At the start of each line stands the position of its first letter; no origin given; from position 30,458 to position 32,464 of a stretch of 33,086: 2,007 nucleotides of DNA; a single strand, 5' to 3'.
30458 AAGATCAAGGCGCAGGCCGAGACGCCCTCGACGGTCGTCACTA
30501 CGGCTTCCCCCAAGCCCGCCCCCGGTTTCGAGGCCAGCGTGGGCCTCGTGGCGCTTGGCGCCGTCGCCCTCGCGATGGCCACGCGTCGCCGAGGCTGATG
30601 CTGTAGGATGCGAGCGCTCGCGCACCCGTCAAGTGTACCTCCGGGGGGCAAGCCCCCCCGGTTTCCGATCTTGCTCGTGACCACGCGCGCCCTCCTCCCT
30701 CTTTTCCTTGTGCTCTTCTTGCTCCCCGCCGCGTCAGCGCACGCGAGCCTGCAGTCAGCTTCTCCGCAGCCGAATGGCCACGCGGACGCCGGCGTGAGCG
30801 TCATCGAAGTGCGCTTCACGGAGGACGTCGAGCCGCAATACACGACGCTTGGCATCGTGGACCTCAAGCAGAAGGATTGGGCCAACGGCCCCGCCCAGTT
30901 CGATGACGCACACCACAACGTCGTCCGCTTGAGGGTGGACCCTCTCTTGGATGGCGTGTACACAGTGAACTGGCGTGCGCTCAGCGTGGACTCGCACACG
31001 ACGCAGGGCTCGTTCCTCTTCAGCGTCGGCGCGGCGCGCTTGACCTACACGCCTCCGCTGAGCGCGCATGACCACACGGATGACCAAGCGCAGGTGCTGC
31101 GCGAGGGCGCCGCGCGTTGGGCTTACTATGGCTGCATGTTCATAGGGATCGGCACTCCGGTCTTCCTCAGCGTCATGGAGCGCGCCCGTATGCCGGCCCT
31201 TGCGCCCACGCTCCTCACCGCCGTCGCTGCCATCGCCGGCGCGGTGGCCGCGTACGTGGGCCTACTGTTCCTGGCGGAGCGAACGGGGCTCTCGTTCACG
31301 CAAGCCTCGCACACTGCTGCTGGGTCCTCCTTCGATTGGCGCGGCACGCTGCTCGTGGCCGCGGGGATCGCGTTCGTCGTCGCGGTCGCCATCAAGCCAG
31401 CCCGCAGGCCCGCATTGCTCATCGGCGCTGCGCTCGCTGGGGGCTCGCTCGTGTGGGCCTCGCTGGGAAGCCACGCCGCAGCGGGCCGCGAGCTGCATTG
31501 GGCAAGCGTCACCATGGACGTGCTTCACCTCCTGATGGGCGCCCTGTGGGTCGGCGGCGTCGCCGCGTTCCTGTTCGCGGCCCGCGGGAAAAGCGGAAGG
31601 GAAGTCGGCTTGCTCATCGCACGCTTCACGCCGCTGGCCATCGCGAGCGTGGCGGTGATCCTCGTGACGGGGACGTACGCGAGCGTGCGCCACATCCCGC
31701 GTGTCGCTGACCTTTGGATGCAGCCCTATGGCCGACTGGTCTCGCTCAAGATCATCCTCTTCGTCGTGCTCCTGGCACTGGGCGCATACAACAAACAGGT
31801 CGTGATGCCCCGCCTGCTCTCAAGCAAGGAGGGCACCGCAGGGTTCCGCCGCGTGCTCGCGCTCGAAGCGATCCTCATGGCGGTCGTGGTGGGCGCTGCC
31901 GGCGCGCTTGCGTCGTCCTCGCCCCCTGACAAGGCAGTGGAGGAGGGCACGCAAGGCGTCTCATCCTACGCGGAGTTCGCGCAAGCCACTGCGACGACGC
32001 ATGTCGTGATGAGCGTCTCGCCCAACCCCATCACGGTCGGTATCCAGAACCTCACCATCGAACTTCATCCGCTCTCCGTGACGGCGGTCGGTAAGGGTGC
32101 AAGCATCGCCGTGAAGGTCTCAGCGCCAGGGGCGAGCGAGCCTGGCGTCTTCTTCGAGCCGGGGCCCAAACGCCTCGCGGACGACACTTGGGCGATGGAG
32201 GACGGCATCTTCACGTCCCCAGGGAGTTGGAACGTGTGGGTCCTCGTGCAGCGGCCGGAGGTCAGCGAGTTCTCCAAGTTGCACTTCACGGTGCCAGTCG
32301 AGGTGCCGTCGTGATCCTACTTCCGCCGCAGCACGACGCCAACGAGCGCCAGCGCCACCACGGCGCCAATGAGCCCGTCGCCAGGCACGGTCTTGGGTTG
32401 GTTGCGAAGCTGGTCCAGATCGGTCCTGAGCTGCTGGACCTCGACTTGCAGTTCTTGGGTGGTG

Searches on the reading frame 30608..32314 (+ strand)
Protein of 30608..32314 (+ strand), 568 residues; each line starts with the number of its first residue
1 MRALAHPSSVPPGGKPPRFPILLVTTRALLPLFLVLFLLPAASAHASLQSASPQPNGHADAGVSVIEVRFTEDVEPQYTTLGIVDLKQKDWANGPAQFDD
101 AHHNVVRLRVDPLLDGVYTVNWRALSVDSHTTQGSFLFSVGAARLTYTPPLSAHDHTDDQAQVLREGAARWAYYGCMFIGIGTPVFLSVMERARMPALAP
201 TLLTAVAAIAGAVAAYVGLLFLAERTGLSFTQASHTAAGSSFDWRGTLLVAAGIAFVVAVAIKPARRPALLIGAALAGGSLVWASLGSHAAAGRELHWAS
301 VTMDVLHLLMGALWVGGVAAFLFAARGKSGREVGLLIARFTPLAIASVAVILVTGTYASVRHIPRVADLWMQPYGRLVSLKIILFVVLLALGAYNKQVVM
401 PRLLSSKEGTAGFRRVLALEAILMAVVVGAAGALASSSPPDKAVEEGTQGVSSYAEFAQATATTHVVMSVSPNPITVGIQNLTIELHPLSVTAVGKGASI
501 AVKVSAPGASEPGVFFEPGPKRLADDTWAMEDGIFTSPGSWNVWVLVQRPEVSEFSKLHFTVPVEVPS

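Call 23: find_encoding_contigs(protein=window:30608-32314:+, flank=10000, max_places=6)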
Protein window:30608-32314:+ (568 aa): 1 contig read that carries it; 1 place shown.
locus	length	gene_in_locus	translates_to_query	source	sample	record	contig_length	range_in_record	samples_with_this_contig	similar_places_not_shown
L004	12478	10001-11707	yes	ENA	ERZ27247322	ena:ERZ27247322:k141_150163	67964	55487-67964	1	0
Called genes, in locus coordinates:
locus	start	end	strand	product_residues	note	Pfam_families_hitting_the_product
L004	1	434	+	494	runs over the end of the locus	-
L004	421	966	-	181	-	-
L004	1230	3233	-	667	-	PF02934:GatB_N, PF02938:GAD, PF02637:GatB_Yqey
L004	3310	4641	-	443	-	PF18195:GatD_N, PF00710:Asparaginase, PF17763:Asparaginase_C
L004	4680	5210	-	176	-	PF24266:HTH_HVO_0163_N, PF01978:TrmB (weak), PF12840:HTH_20 (weak), PF13412:HTH_24 (weak), PF01022:HTH_5, PF01047:MarR (weak), PF09339:HTH_IclR (weak), PF12802:MarR_2 (weak), +7 more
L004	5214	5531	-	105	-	-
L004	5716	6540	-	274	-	PF00950:ABC-3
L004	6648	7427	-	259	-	PF00005:ABC_tran, PF02463:SMC_N (faint), PF13401:AAA_22 (faint), PF13304:AAA_21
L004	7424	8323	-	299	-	PF01297:ZnuA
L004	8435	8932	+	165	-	PF01402:RHH_1 (weak), PF08753:NikR_C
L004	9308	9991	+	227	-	-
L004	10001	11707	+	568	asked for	PF04234:CopC, PF05425:CopD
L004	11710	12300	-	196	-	-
